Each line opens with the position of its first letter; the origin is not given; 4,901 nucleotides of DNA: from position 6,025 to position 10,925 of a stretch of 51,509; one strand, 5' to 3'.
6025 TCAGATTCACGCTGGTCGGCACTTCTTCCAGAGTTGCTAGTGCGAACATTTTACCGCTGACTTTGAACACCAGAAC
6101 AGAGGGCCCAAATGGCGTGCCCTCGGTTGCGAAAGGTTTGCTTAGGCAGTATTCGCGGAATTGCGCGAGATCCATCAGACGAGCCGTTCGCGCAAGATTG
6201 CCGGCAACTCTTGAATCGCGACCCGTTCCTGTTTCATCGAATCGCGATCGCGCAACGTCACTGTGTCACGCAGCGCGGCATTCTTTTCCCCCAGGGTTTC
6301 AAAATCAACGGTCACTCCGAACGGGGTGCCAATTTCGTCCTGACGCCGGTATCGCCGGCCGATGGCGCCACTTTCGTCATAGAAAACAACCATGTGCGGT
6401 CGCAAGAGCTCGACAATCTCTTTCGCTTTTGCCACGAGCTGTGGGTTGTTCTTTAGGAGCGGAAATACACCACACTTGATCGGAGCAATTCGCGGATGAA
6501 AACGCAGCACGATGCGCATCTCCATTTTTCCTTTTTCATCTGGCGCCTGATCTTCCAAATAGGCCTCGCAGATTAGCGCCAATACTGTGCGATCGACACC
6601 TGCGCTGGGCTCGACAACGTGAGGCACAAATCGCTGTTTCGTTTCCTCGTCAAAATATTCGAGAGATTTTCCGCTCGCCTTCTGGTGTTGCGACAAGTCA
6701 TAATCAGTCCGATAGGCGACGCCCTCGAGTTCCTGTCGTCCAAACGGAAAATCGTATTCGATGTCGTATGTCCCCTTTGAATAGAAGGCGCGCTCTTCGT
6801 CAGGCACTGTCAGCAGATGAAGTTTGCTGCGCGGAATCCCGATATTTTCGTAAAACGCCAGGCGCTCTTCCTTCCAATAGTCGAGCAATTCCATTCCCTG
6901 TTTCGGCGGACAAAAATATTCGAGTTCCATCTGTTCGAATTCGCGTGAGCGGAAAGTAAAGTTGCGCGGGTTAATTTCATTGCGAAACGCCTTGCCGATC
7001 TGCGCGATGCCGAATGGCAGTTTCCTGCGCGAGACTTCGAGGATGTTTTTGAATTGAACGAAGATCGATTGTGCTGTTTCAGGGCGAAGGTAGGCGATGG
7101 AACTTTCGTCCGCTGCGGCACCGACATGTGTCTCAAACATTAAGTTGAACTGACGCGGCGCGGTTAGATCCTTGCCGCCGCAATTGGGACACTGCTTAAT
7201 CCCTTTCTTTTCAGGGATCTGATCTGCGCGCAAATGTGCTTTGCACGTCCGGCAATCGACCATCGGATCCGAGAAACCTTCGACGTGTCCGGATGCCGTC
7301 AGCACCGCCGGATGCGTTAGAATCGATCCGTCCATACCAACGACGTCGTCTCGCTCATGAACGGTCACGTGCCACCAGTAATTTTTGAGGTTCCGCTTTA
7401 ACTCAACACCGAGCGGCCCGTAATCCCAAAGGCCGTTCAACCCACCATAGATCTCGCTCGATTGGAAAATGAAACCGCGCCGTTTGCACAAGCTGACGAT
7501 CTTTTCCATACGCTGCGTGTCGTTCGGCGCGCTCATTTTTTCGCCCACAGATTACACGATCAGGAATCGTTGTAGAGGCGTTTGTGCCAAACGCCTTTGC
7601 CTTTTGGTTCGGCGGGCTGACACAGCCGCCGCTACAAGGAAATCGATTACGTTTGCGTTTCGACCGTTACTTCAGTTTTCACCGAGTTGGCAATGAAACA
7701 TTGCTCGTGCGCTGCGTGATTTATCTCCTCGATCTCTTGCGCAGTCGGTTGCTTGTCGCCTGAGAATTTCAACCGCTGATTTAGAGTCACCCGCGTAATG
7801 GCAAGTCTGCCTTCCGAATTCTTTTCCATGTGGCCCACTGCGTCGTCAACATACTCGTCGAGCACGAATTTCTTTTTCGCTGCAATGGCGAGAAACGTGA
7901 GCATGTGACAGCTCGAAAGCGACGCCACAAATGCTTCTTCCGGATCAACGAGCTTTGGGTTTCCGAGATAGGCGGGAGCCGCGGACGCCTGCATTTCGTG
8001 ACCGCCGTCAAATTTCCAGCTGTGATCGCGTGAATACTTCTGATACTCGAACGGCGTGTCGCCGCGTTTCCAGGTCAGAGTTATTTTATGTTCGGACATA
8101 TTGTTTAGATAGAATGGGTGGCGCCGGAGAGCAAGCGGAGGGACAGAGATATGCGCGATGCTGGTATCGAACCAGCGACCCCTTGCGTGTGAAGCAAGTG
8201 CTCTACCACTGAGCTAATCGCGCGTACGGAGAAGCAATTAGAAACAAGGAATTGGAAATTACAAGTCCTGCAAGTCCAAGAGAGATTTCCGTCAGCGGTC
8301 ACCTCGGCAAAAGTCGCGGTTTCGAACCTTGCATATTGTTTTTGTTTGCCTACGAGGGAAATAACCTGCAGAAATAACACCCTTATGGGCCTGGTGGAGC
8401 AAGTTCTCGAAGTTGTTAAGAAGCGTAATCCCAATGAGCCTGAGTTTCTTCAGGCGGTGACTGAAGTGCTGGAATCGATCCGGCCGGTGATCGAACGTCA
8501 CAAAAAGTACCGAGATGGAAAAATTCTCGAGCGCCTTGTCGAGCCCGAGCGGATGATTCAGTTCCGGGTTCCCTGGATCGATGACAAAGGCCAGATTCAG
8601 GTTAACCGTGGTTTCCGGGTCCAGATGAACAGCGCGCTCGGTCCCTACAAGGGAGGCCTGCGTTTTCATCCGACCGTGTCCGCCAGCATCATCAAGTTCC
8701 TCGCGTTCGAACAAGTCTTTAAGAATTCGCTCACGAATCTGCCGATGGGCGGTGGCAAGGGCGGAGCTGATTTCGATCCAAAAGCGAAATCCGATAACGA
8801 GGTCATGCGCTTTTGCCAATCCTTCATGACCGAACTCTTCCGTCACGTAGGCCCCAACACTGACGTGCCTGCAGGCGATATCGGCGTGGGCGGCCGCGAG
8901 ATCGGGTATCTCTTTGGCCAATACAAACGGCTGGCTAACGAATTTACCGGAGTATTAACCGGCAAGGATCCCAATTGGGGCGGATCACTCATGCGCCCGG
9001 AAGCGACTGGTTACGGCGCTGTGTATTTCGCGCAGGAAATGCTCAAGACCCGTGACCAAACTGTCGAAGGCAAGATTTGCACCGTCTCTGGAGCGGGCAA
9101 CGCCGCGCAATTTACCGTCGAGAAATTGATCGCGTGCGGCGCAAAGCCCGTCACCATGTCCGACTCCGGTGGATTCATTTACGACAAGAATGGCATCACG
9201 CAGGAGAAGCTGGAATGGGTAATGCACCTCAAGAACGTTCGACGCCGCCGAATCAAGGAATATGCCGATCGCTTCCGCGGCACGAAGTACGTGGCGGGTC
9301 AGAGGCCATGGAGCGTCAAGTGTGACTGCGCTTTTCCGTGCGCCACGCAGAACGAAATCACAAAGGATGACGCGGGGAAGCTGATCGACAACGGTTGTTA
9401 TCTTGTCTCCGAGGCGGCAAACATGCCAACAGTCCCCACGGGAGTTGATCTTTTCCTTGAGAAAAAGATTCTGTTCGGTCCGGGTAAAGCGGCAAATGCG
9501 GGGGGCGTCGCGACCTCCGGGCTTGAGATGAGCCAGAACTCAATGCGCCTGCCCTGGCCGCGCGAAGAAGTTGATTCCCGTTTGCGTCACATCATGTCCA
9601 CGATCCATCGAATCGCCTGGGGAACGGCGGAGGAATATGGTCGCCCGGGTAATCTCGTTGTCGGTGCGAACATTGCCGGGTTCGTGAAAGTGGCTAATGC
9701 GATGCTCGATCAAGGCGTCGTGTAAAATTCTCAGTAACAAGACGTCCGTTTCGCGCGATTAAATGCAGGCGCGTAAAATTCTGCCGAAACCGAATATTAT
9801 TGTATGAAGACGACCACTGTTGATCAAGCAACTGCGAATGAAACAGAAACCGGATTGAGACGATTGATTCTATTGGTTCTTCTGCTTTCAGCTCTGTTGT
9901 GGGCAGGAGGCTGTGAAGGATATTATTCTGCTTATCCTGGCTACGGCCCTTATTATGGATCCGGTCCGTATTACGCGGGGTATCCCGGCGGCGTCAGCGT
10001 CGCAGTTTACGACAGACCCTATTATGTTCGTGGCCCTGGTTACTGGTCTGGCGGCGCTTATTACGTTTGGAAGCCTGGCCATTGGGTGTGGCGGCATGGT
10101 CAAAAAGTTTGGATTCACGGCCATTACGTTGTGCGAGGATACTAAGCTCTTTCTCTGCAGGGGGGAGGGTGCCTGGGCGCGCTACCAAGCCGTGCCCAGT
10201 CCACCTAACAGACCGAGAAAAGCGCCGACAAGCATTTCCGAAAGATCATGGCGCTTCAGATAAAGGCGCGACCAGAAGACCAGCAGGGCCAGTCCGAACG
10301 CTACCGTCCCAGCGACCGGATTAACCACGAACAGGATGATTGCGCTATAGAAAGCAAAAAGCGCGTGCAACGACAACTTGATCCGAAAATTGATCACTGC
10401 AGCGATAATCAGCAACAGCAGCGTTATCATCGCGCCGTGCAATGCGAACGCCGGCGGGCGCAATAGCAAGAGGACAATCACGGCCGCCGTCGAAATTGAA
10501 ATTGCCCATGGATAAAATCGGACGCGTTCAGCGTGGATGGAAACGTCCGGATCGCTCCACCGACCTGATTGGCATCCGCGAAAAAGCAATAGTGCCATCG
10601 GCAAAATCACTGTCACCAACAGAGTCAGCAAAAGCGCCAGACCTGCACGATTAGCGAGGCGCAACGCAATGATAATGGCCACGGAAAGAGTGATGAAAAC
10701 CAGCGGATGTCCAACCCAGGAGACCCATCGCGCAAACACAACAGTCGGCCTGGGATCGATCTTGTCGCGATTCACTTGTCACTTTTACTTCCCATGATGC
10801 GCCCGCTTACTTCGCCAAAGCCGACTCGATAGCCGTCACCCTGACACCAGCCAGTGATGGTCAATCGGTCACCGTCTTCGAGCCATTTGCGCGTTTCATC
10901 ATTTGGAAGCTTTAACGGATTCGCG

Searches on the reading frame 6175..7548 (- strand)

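Call 7: search_protein_families(library=pfam, proteins=[window:6175-7548:-], max_evalue=0.001)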
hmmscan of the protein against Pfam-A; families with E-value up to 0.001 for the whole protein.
window:6175-7548:- (457 aa): 2 families
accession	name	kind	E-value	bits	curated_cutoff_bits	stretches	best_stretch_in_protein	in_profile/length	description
PF03129.25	HGTP_anticodon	-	2.9e-17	63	21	1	358-455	1-94/94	Anticodon binding domain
PF00587.30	tRNA-synt_2b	-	1.5e-14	54.9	29.3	1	151-326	10-176/179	tRNA synthetase class II core domain (G, H, P, S and T)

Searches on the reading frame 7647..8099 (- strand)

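Call 36: search_protein_families(library=pfam, proteins=[window:7647-8099:-], max_evalue=0.001)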
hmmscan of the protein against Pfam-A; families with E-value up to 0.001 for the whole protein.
window:7647-8099:- (150 aa): 1 family
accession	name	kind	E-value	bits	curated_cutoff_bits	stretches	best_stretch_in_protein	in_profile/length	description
PF02566.24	OsmC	-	3.2e-16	60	27.5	1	48-148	3-99/100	OsmC-like protein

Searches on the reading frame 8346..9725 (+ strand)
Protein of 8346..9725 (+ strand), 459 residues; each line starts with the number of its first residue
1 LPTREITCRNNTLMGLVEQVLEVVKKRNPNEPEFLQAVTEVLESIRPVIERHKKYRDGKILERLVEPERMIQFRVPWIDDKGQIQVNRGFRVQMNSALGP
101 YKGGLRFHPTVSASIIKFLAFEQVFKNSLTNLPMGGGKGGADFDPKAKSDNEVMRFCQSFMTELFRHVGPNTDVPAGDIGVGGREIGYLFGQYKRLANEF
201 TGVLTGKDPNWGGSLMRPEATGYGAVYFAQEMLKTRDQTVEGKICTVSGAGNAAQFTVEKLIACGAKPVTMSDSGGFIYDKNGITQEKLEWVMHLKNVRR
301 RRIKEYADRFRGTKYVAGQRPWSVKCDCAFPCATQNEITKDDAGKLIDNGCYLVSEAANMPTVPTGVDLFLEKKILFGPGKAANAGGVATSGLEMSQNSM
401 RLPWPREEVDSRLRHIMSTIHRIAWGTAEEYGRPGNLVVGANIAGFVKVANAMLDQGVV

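Call 7: search_protein_families(library=pfam, proteins=[window:8346-9725:+], max_evalue=0.001)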
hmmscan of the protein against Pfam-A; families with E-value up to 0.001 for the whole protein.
window:8346-9725:+ (459 aa): 2 families
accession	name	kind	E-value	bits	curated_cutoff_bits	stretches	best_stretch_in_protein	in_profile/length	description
PF00208.27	ELFV_dehydrog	-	3.8e-85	285.9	23.4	1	212-457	1-241/241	Glutamate/Leucine/Phenylalanine/Valine dehydrogenase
PF02812.23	ELFV_dehydrog_N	-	3.6e-53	179.1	25.3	1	67-194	1-128/129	Glu/Leu/Phe/Val dehydrogenase, dimerisation domain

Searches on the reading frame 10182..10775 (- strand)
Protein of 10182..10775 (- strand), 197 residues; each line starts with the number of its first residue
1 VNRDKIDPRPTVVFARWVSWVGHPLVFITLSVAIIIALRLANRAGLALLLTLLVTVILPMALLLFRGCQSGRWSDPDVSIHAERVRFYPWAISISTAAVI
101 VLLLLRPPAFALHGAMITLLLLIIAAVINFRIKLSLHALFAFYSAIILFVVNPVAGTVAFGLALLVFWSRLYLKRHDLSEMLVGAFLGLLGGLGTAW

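Call 7: search_protein_families(library=pfam, proteins=[window:10182-10775:-], max_evalue=0.001)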
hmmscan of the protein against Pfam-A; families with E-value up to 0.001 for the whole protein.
window:10182-10775:- (197 aa): 0 families

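Call 72: search_protein_families(library=pfam, proteins=[window:10182-10775:-], max_evalue=1)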
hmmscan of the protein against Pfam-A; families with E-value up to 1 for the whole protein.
window:10182-10775:- (197 aa): 1 family
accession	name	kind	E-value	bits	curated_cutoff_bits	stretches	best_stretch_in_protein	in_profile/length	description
PF01569.27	PAP2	-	0.0099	16.1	27.2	1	134-194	52-120/130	PAP2 superfamily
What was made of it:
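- Tried and rejected: The 197-aa ORF overlapping the FAH stop (10182-10775) is not an isomerase candidate; it gives only a weak PAP2 hit (call 72).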
